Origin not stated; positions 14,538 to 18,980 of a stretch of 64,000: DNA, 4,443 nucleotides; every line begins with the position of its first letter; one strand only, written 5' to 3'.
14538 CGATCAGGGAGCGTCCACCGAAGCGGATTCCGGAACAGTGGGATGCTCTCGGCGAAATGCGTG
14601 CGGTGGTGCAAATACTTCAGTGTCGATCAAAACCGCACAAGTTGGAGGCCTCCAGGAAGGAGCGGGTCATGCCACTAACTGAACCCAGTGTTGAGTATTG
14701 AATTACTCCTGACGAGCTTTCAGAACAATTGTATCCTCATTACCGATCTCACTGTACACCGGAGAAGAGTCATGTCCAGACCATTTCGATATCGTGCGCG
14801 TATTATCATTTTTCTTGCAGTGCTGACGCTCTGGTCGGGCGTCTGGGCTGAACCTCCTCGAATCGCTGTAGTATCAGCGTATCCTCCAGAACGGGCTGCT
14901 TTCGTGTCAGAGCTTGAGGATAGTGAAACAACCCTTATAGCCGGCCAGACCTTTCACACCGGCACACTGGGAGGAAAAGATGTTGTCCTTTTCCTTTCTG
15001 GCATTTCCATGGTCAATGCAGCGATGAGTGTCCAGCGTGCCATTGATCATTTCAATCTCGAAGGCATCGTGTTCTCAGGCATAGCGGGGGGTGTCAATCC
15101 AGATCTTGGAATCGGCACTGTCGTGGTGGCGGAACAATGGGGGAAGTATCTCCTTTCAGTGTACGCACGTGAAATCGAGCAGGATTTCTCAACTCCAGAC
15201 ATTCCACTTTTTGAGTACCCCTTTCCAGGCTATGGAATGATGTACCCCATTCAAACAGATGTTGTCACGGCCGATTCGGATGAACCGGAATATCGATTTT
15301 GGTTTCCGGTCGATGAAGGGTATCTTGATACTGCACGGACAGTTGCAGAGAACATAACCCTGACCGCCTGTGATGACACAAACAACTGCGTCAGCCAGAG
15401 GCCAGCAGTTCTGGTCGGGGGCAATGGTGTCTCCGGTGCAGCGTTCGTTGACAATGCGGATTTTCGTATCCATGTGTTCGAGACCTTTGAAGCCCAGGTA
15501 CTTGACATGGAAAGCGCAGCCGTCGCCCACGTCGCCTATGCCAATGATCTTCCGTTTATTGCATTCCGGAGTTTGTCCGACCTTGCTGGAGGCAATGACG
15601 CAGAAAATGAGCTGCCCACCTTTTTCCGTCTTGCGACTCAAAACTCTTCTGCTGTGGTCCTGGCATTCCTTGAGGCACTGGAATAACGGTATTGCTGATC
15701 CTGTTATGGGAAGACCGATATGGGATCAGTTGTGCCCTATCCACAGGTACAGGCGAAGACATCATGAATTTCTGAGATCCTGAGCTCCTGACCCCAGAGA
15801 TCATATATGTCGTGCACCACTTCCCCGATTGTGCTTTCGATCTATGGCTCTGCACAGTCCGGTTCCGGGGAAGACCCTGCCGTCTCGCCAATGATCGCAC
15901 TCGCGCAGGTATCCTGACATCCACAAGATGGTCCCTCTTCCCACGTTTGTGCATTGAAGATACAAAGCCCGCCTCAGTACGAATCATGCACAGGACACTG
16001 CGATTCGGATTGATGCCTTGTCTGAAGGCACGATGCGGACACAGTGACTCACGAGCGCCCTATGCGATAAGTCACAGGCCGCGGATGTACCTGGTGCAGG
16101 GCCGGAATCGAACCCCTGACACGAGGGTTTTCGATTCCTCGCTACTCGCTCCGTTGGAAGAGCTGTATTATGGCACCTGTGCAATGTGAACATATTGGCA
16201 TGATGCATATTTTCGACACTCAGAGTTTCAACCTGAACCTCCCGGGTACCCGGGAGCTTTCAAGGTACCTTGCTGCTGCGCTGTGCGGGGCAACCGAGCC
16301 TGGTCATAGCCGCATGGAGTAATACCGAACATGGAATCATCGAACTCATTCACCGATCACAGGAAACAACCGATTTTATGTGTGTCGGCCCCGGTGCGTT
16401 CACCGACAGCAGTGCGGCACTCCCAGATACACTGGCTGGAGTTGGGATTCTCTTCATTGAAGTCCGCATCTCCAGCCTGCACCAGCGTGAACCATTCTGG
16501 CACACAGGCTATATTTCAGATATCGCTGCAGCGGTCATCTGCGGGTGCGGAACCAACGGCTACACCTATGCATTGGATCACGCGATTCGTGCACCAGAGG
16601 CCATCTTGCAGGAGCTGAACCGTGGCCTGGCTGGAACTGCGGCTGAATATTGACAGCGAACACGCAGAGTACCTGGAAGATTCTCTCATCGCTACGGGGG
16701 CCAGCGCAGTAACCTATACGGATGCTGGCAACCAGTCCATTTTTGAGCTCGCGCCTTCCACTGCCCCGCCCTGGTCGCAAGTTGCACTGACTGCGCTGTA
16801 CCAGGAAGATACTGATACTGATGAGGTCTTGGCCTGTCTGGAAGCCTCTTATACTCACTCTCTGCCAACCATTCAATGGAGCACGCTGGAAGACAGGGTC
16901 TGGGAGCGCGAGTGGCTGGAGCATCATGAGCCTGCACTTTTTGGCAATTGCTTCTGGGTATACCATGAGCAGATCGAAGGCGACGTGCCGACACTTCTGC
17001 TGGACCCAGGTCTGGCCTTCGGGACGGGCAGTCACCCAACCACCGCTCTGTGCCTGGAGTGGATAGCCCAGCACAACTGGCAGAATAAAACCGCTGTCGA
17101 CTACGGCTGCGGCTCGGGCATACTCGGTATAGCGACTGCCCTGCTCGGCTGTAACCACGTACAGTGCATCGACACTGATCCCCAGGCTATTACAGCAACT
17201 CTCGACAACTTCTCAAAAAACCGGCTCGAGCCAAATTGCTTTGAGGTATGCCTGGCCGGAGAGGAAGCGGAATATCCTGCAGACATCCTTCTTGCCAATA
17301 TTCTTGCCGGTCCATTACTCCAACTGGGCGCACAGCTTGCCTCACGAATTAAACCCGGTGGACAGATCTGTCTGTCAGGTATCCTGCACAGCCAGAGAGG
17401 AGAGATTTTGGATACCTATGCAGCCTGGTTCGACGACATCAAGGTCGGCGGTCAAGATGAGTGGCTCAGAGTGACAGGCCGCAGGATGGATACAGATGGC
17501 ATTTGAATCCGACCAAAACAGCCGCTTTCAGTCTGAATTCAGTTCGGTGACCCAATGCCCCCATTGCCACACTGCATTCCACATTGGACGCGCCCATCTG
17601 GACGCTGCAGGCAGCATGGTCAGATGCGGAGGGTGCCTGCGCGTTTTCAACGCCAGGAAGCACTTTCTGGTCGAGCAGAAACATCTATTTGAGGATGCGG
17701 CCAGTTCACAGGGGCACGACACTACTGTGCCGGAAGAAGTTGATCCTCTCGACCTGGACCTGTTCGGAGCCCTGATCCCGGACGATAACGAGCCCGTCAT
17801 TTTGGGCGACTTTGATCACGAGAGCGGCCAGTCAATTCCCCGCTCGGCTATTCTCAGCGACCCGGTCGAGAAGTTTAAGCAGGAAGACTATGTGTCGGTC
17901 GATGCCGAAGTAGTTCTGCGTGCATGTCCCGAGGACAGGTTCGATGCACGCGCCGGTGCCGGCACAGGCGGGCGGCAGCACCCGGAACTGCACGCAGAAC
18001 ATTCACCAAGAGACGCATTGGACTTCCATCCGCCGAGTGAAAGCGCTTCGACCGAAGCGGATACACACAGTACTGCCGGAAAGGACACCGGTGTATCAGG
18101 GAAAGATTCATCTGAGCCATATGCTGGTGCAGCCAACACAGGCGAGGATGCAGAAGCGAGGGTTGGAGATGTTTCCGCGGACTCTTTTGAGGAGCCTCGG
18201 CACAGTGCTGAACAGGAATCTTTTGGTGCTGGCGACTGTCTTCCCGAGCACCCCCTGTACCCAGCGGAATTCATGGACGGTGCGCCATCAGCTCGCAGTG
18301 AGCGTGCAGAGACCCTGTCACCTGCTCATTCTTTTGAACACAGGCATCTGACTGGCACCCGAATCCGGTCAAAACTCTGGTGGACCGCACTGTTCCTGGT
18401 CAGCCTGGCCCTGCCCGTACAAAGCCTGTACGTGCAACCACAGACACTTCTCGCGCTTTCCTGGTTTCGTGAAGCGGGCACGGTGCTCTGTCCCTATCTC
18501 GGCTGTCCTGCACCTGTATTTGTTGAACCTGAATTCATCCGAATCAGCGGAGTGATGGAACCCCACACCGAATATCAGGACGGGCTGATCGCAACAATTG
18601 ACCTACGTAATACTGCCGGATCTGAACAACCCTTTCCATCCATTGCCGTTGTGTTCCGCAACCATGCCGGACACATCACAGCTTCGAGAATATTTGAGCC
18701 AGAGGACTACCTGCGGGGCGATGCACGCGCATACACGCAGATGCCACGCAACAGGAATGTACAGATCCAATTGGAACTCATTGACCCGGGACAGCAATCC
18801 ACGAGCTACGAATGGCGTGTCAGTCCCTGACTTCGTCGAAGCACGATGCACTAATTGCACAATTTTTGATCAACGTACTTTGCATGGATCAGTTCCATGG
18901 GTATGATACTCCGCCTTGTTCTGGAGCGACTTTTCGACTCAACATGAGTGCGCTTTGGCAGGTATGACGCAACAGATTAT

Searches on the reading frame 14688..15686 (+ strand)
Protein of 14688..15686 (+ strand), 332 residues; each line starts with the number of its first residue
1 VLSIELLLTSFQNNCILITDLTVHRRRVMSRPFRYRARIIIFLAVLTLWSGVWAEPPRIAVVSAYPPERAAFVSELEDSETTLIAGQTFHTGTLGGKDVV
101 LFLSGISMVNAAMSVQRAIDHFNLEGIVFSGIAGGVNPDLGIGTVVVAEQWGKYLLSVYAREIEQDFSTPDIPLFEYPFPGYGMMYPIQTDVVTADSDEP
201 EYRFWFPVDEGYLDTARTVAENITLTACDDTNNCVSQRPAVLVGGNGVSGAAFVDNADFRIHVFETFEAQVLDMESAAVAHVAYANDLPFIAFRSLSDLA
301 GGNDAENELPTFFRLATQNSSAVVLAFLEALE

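Call 85: search_protein_families(library=pfam, proteins=[window:14688-15686:+], max_evalue=0.001)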
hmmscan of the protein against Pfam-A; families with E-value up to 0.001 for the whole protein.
window:14688-15686:+ (332 aa): 2 families
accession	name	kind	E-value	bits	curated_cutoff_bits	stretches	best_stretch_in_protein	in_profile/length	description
PF01048.26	PNP_UDP_1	-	1.3e-40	139.7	25.1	1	58-329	1-233/233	Phosphorylase superfamily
PF06516.17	NUP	-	1e-05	25.4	27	1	57-226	2-166/313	Purine nucleoside permease (NUP)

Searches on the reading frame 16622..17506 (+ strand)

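Call 85: search_protein_families(library=pfam, proteins=[window:16622-17506:+], max_evalue=0.001)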
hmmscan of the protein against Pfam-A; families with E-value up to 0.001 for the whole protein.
window:16622-17506:+ (294 aa): 3 families
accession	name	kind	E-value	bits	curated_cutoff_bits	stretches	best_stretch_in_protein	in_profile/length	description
PF06325.19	PrmA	-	2.6e-74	250.8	22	1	3-288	2-295/296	Ribosomal protein L11 methyltransferase (PrmA)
PF05175.20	MTS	-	2.3e-07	31.1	23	1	140-225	19-104/170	Methyltransferase small domain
PF03602.21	Cons_hypoth95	-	0.00067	19.8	24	0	146-203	34-90/182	Conserved hypothetical protein 95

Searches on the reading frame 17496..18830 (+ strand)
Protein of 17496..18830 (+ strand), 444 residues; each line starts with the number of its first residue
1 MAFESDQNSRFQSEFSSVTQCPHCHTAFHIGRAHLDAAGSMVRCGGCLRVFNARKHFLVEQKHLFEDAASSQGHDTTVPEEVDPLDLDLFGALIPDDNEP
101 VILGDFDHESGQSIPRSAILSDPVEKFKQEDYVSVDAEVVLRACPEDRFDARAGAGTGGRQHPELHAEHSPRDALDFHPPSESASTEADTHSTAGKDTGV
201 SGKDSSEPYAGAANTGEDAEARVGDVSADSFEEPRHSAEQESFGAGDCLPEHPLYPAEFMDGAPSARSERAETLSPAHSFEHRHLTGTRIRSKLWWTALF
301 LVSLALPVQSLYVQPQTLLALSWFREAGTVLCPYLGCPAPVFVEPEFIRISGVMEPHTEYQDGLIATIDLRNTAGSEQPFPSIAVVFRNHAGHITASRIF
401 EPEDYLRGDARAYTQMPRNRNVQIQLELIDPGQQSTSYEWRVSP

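Call 85: search_protein_families(library=pfam, proteins=[window:17496-18830:+], max_evalue=0.001)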
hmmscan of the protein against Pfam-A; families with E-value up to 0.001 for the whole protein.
window:17496-18830:+ (444 aa): 3 families
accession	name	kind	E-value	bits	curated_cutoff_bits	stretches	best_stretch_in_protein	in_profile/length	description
PF11906.13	DUF3426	-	2.2e-23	83.4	27.7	1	299-439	2-144/147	Protein of unknown function (DUF3426)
PF13717.11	Zn_ribbon_4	-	1.2e-07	32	30.3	1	19-52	3-36/36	zinc-ribbon domain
PF13719.11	Zn_ribbon_5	-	5.6e-07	29.7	29.3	1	19-53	3-37/37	zinc-ribbon domain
